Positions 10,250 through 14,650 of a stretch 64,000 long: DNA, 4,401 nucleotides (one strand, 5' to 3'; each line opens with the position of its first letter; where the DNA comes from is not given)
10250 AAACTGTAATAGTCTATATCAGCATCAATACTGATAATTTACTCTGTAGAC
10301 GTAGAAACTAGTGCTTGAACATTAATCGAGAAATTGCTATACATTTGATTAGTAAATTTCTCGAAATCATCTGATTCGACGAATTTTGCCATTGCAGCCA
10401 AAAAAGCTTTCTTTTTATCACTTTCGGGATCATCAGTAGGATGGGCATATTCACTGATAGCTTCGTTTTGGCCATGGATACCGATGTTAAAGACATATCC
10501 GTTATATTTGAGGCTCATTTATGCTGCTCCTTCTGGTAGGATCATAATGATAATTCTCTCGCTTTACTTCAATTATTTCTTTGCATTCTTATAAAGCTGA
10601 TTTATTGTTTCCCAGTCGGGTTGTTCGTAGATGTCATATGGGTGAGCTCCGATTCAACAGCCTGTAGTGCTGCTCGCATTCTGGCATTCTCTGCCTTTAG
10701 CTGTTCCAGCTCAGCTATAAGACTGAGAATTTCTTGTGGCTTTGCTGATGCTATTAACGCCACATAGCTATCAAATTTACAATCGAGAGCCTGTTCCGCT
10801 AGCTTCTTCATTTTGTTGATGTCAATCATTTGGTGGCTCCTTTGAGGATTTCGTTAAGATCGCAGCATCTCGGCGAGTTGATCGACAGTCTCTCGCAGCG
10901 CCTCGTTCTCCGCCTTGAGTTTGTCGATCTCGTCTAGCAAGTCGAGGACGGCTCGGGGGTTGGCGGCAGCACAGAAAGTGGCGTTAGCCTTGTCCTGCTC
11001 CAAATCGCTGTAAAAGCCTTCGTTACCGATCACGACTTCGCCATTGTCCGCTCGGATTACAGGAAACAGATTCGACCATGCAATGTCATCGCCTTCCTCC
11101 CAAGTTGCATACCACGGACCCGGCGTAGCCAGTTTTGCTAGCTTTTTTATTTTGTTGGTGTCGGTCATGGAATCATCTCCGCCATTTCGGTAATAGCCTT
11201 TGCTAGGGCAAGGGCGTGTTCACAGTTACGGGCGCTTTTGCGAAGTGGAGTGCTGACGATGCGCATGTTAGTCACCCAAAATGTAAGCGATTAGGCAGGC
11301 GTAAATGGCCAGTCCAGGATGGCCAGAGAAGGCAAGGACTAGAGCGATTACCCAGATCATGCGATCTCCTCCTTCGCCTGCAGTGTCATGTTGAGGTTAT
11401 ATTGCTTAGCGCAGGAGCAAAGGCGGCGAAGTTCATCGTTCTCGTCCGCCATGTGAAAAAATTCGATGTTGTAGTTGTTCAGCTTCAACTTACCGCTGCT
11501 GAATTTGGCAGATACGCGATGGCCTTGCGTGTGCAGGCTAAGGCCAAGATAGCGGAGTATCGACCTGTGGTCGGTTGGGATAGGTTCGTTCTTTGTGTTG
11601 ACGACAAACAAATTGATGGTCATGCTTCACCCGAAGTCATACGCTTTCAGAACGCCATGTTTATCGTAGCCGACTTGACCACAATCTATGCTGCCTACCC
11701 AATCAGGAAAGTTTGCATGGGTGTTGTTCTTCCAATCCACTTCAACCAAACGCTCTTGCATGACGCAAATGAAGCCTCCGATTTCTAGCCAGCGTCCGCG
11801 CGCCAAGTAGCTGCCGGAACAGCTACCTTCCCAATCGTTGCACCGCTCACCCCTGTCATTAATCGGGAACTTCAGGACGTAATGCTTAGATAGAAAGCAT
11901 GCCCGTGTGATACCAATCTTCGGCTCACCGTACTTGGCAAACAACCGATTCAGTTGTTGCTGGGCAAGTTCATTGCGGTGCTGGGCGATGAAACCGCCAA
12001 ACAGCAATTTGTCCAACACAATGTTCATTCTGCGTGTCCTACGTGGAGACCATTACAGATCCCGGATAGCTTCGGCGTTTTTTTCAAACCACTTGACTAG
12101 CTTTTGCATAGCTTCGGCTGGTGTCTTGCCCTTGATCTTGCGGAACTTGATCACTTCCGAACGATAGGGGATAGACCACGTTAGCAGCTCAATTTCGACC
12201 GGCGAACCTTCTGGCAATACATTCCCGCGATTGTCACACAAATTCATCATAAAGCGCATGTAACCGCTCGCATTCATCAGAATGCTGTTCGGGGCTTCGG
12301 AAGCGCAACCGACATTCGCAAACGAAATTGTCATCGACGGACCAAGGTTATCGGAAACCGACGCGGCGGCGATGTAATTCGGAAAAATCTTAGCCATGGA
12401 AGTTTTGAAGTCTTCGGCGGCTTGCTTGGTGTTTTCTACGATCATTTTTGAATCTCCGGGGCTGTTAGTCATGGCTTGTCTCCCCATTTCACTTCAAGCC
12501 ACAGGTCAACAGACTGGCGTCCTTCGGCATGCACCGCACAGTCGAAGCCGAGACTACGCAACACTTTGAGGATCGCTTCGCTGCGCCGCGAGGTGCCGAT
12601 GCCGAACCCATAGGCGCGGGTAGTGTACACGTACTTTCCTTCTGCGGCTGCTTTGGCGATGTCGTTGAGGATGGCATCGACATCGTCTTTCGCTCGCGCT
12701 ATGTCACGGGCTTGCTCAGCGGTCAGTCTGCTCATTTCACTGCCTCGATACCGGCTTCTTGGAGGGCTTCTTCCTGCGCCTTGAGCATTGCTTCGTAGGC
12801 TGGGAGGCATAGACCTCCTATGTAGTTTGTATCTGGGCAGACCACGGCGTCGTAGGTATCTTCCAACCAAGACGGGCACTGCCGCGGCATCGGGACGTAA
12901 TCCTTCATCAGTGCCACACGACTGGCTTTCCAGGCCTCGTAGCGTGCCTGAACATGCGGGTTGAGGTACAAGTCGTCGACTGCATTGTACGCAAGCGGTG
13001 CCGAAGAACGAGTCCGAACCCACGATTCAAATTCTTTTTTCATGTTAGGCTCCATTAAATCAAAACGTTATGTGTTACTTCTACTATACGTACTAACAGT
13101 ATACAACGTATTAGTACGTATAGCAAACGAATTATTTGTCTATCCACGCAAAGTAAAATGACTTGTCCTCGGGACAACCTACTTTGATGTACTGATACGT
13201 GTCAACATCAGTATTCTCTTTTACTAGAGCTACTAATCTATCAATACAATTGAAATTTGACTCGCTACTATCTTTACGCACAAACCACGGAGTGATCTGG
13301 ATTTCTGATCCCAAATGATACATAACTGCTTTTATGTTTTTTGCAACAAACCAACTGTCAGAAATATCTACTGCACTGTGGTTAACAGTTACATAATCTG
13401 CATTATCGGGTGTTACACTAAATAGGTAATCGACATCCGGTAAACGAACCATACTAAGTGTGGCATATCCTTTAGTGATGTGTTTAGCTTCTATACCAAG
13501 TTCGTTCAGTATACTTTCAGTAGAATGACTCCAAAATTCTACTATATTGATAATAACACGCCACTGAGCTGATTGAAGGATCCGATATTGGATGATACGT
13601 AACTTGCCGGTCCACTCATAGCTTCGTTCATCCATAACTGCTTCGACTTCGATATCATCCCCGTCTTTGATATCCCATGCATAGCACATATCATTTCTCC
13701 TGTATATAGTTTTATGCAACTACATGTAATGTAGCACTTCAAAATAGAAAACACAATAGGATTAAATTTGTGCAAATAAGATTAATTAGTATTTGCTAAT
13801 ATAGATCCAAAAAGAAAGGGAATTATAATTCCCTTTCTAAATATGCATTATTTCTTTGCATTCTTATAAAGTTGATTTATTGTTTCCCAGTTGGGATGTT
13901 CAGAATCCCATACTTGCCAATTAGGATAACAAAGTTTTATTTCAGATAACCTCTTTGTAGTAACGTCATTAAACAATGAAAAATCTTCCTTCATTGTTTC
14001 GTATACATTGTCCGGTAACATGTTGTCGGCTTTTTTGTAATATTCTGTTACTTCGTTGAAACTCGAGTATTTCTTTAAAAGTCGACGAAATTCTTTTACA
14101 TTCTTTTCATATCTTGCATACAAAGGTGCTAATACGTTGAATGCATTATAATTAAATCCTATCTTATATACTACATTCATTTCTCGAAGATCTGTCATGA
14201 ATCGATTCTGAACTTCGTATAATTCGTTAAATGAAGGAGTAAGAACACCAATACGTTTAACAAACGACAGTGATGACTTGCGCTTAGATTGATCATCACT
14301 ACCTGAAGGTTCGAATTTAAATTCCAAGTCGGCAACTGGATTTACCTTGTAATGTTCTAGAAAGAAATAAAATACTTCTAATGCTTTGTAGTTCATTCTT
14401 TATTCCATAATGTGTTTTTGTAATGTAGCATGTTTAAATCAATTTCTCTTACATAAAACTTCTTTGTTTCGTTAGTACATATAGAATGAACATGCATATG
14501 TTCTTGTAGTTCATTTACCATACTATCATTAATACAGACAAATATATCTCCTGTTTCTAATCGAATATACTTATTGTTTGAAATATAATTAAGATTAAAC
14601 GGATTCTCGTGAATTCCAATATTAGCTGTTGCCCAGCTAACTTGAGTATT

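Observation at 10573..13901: A 3.2-kb GC-rich island bounded by a 55-bp direct repeat of a gene 3' end, a likely recombination scar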

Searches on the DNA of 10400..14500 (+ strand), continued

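Call 65: search_dna_similar(query=L003:4350-5950:+, collection=phages, mode=near, max_rows=40, rows=spread)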
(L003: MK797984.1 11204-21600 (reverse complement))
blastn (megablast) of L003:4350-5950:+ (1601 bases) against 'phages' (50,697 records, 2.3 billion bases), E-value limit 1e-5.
Records with a match: 167; places in all: 179; records where one place covers at least 80% of the query: 4.
Best place of each record, by identity: >=99% 99; 95-99% 12; 90-95% 52; 80-90% 4.
By first word of the organism name: Pseudomonas 167.
By host as written in the record: Pseudomonas aeruginosa 75; Pseudomonas aeruginosa PAO1 21; - 11; Pseudomonas aeruginosa PA14 9; Pseudomonas aeruginosa PAK 6; Pseudomonas sp. 3; Pseudomonas aeruginosa PA1 3; Pseudomonas aeruginosa F002 2; and 23 more.
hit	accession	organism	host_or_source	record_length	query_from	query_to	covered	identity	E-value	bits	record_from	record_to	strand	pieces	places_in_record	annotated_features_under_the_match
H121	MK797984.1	Pseudomonas phage vB_PaeM_PA5oct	-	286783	1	1601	100%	100.0%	0e+0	2957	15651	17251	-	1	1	LTR region found with double sequencing coverage, indicating a ... | hypothetical protein (x4)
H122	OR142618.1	Pseudomonas phage Callisto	Pseudomonas aeruginosa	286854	1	614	38%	97.7%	0e+0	1057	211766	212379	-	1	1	hypothetical protein (x2)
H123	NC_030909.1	Pseudomonas phage YMC11/07/P54_PAE_BP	carbapenem-resistant Pseudomonas ...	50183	751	1544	35%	90.8%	0e+0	747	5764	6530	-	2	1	dual specificity protein phosphatase family protein | hypothetical protein (x2) | transcriptional regulator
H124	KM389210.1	Pseudomonas phage DO4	-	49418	1026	1544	32%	92.1%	0e+0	732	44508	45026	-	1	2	record has no annotation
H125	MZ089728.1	Pseudomonas phage PSA04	wastewater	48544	1026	1544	32%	92.1%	0e+0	732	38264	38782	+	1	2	hypothetical protein (x3)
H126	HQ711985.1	Pseudomonas phage PMG1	Pseudomonas aeruginosa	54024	1047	1543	31%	94.8%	0e+0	774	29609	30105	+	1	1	hypothetical protein (x3)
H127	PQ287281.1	Pseudomonas phage Flu_PA14_3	Pseudomonas aeruginosa PA14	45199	1026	1544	32%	90.6%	0e+0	688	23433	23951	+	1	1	hypothetical protein (x3)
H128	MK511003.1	Pseudomonas phage vB_Pae_CF65a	Pseudomonas aeruginosa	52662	1026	1544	32%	90.2%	0e+0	676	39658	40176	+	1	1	hypothetical protein (x3)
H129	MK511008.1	Pseudomonas phage vB_Pae_CF124b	Pseudomonas aeruginosa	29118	1026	1544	32%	90.2%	0e+0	676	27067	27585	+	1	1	hypothetical protein (x3)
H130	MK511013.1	Pseudomonas phage vB_Pae_BR161a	Pseudomonas aeruginosa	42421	1026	1544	32%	90.2%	0e+0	676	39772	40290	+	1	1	hypothetical protein (x3)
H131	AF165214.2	Pseudomonas phage D3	Pseudomonas aeruginosa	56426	1047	1544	31%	93.4%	0e+0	737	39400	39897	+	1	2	orf59: conserved hypothetical protein | orf60: conserved hypothetical protein | orf58: hypothetical protein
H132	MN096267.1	Pseudomonas phage vB_PaS_IME307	Pseudomonas aeruginosa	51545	1044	1544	31%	89.6%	3e-180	638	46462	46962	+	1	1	hypothetical protein (x2) | phage protein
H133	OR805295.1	Pseudomonas phage Paride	Pseudomonas aeruginosa PAO1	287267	882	1047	10%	94.0%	4e-64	252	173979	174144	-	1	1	hypothetical protein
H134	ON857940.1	Pseudomonas phage vB_PeaS_FBPa47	Pseudomonas sp.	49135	494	560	4%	88.6%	6e-13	82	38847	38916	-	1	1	hypothetical protein (x2)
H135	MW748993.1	Pseudomonas phage BUCT566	Pseudomonas aeruginosa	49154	498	551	3%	90.7%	3e-10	73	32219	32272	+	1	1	hypothetical protein (x2)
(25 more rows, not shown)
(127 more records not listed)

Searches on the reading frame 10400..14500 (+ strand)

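Call 61: search_protein_families(library=pfam, proteins=[L003:5406-5873:-, L003:4353-4889:-, L003:3494-4093:-, L003:3174-3497:-, L004:3161-3697:-, L002:3173-3460:-, L004:5045-5467:-, L001:5353-5559:-], max_evalue=0.01)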
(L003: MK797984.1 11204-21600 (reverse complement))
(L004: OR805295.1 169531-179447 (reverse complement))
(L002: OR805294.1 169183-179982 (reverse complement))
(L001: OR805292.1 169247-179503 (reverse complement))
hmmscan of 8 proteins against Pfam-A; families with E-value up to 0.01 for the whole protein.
L003:5406-5873:- (155 aa): 2 families
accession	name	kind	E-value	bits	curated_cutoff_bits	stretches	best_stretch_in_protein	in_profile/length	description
PF00782.25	DSPc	-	9e-06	26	33.5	1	69-107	63-104/133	Dual specificity phosphatase, catalytic domain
PF00102.32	Y_phosphatase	-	0.0047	17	20.9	1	74-94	166-186/234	Protein-tyrosine phosphatase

L003:4353-4889:- (178 aa): 0 families

L003:3494-4093:- (199 aa): 1 family
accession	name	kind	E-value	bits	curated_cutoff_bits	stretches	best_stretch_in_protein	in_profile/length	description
PF13935.11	Ead_Ea22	-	2e-07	32.1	27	1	11-94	12-89/139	Ead/Ea22-like protein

L003:3174-3497:- (107 aa): 2 families
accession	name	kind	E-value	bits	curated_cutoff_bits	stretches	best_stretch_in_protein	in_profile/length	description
PF16331.10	TolA_bind_tri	-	0.0018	18.8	30.1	1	27-62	13-48/76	TolA binding protein trimerisation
PF23404.1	FAZ1_C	-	0.0067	16.9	27.6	1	37-52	7-22/35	FAZ1, C-terminal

L004:3161-3697:- (178 aa): 1 family
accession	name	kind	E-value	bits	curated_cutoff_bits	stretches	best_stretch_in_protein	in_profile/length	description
PF14369.11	Zn_ribbon_19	-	0.0098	16.5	30.8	0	63-82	5-28/35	zinc-ribbon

L002:3173-3460:- (95 aa): 0 families

L004:5045-5467:- (140 aa): 0 families

L001:5353-5559:- (68 aa): 0 families

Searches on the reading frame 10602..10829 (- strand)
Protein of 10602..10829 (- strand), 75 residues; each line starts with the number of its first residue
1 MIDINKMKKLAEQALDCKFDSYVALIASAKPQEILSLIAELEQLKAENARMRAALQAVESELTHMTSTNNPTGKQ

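Call 18: search_protein_families(library=pfam, proteins=[window:10602-10829:-], max_evalue=0.01)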
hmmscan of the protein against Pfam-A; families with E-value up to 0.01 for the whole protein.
window:10602-10829:- (75 aa): 1 family
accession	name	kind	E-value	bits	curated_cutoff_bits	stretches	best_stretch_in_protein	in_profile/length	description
PF16331.10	TolA_bind_tri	-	0.0011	19.5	30.1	1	27-66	13-52/76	TolA binding protein trimerisation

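Call 19: search_protein_families(library=phrogs, proteins=[window:10602-10829:-], max_evalue=0.001)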
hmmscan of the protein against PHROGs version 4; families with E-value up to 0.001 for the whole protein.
window:10602-10829:- (75 aa): 1 family
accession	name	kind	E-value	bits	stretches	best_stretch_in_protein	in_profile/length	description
phrog_4029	-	unknown function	1.3e-06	29.8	1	1-56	1-68/144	-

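Call 43: search_protein_families(library=ncbifam, proteins=[window:10602-10829:-], max_evalue=0.01)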
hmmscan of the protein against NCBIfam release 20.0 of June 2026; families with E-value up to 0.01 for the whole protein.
window:10602-10829:- (75 aa): 1 family
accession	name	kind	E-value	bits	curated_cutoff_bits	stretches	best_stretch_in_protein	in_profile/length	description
TIGR02449.1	TIGR02449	hypoth_equivalog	0.0099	16.2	55.4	0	36-67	11-42/65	TIGR02449 family protein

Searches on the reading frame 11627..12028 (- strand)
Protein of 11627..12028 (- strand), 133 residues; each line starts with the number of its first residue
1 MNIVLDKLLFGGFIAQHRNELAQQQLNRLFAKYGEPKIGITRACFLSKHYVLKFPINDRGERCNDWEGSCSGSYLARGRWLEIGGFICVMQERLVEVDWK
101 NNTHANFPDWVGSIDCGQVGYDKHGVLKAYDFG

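Call 18: search_protein_families(library=pfam, proteins=[window:11627-12028:-], max_evalue=0.01)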
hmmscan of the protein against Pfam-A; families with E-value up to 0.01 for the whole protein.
window:11627-12028:- (133 aa): 0 families

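Call 19: search_protein_families(library=phrogs, proteins=[window:11627-12028:-], max_evalue=0.001)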
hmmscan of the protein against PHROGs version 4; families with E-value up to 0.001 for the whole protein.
window:11627-12028:- (133 aa): 0 families

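Call 41: search_solved_structures(query=window:11627-12028:-, max_evalue=1)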
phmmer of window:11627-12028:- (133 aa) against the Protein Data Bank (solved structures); distinct sequences matched with E-value up to 1: 4.
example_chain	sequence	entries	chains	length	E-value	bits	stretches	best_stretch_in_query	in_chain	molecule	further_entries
7ct8_A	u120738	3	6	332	0.38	13.9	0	90-115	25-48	tRNA U34 carboxymethyltransferase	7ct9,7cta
4l7x_A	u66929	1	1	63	0.49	13.5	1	60-88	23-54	Death-inducer obliterator 1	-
2m3h_A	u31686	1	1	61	0.66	13.1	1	60-88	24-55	Death-inducer obliterator 1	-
1wem_A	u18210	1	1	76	0.75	12.9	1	60-88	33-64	Death associated transcription factor 1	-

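Call 43: search_protein_families(library=ncbifam, proteins=[window:11627-12028:-], max_evalue=0.01)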
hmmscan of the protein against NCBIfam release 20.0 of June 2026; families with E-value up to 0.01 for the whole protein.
window:11627-12028:- (133 aa): 0 families

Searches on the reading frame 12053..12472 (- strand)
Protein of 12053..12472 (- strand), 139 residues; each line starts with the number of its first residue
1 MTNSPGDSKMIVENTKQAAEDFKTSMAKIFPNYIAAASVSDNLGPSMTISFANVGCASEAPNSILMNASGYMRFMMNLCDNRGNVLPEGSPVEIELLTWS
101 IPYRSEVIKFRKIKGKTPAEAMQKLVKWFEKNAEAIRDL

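Call 18: search_protein_families(library=pfam, proteins=[window:12053-12472:-], max_evalue=0.01)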
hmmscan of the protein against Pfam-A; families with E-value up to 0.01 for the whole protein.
window:12053-12472:- (139 aa): 0 families

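Call 19: search_protein_families(library=phrogs, proteins=[window:12053-12472:-], max_evalue=0.001)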
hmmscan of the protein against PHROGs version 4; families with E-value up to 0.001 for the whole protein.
window:12053-12472:- (139 aa): 0 families

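Call 42: search_solved_structures(query=window:12053-12472:-, max_evalue=1)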
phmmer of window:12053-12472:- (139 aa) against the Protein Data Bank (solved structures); distinct sequences matched with E-value up to 1: 1.
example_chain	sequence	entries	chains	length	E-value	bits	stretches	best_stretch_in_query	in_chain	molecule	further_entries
9zd1_I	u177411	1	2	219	0.52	13.9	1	5-104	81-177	DNA topoisomerase 2-binding protein 1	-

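Call 43: search_protein_families(library=ncbifam, proteins=[window:12053-12472:-], max_evalue=0.01)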
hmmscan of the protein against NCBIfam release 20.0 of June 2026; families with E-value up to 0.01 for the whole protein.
window:12053-12472:- (139 aa): 0 families

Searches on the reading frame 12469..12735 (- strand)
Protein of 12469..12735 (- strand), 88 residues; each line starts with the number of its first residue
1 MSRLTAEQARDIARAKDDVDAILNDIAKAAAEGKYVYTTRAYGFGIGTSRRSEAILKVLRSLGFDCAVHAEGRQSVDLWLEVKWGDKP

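Call 18: search_protein_families(library=pfam, proteins=[window:12469-12735:-], max_evalue=0.01)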
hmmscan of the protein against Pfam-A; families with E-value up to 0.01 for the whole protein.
window:12469-12735:- (88 aa): 0 families

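Call 19: search_protein_families(library=phrogs, proteins=[window:12469-12735:-], max_evalue=0.001)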
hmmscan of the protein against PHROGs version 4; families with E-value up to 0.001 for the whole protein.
window:12469-12735:- (88 aa): 1 family
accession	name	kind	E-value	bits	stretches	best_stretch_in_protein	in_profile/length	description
phrog_5321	-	unknown function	0.00016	23.1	1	5-84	3-92/92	-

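Call 43: search_protein_families(library=ncbifam, proteins=[window:12469-12735:-], max_evalue=0.01)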
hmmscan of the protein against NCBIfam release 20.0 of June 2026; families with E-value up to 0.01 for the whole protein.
window:12469-12735:- (88 aa): 0 families

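Call 73: find_homologous_proteins(query=window:12469-12735:-, max_evalue=0.00001)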
Query window:12469-12735:- (88 aa): 14 proteins with E <= 0.00001 among 23 candidates.
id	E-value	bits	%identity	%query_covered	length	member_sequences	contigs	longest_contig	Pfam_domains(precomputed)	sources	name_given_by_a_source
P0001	5.8e-50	185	99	100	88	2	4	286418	-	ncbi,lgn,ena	ncbi:hypothetical protein [Pseudomonas phage vB_Pa-PAC2]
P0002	2.5e-47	176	94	100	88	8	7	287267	-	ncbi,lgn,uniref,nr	ncbi:hypothetical protein EST35_0056 [Pseudomonas phage vB_PaeM_PA5oct]|uniref:Uncharacterized prote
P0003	2.7e-21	93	62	95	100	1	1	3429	-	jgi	jgi:hypothetical protein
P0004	1.2e-20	91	60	98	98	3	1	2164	-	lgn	-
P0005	2.1e-20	90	60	99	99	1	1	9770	-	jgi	-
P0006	3.1e-20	90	58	100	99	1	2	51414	-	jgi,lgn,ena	-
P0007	6.4e-19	86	57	98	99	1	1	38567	-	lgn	-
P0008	2.4e-18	84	55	100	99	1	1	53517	-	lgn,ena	-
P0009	2.7e-18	84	54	100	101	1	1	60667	-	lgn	-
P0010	4.7e-18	83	54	98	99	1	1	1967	-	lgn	-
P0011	8.4e-18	82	55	98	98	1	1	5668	-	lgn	-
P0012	1.8e-17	81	54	98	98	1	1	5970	-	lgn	-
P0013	4.1e-16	77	51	93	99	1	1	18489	-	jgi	-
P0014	4.3e-9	54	66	57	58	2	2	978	-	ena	-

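Call 78: predict_structure(alignment_id=A3)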
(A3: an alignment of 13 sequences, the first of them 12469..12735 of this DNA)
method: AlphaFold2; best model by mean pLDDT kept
length: 88 residues; sequences in the alignment: 13
mean_pLDDT: 73.3   pTM: 0.59
mean pLDDT of the five models: 73.3, 67.0, 66.2, 63.7, 58.4
residues with pLDDT >= 90: 0; 70-90: 57; 50-70: 25; < 50: 6
segments of 3 or more residues with pLDDT < 50: none
pLDDT, mean of each block of 10 residues (from residue 1): 61 76 85 82 58 79 81 66 69
secondary structure, 60 per line:
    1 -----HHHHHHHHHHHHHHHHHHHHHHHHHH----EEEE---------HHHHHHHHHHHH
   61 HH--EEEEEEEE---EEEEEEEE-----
elements in order: H6-31 E36-39 H49-62 E65-72 E76-83

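Call 80: fold_search(model_id=the predicted structure, library=pdb)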
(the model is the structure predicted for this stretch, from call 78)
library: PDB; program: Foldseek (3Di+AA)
matches with E <= 10: 637; with E <= 0.001: 0
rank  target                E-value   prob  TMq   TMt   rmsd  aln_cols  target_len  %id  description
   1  7ooc_G                9.0e-02  0.98  0.51  0.34   3.0        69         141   19  Mycoplasma pneumoniae 30S subunit of ribosomes in chloramphenicol-treated cells (released 2022-05-25)
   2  1um2_B                1.3e-01  0.57  0.35  0.09   8.4        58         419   28  Crystal Structure of the Vma1-Derived Endonuclease with the Ligated Extein Segment (released 2004-09-22)
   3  7zw0_sh               1.8e-01  0.93  0.52  0.07   3.2        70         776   13  FAP-80S Complex - Rotated state (released 2022-10-05)
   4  6mrs                  2.4e-01  0.35  0.34  0.37  10.4        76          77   13  De novo designed protein Peak6 (released 2019-06-12)
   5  7jil_m                2.6e-01  0.72  0.42  0.30   3.7        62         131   18  70S ribosome Flavobacterium johnsoniae (released 2020-12-02)
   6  2cpm_MODEL_1_A        2.8e-01  0.80  0.50  0.48   4.7        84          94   10  Solution structure of the R3H domain of human sperm-associated antigen 7 (released 2005-11-19)
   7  1msz_MODEL_1_A        3.2e-01  0.82  0.46  0.60   3.2        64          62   12  Solution structure of the R3H domain from human Smubp-2 (released 2002-10-09)
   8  9gfs_C                3.2e-01  0.60  0.45  0.18   4.4        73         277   12  PsiM in complex with SAH (released 2025-07-23)
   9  8zig                  3.4e-01  0.44  0.41  0.16   4.6        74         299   11  Crystal structure of the methyltransferase PsiM in complex with s-adenosylmethionine (SAM) (released 2025-04-02)
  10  8gu3                  4.2e-01  0.60  0.47  0.19   4.0        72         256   17  Crystal structure of Caenorhabditis elegans METT-10 methyltransferase domain (released 2023-02-01)
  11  1ug8_MODEL_1_A        4.2e-01  0.57  0.50  0.50   4.4        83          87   12  NMR structure of the R3H domain from Poly(A)-specific Ribonuclease (released 2004-08-17)
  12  5lr6_A                4.2e-01  0.41  0.39  0.21   5.1        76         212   20  Crystal Structure of COMT in complex with [3-(2,4-dimethyl-1,3-thiazol-5-yl)-1H-pyrazol-5-yl]-(4-phenylpiperazin-1-yl) (released 2016-08-31)
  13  4qtu_D                4.4e-01  0.69  0.40  0.21   3.1        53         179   15  Structure of S. cerevisiae Bud23-Trm112 complex involved in formation of m7G1575 on 18S rRNA (SAM bound form) (released 2014-12-24)
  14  4p7g_A                4.4e-01  0.30  0.36  0.19   4.8        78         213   15  Rat apo-COMT, phosphate bound (released 2014-06-18)
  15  4p7f                  4.7e-01  0.25  0.35  0.19   5.0        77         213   17  Mouse apo-COMT (released 2014-06-11)
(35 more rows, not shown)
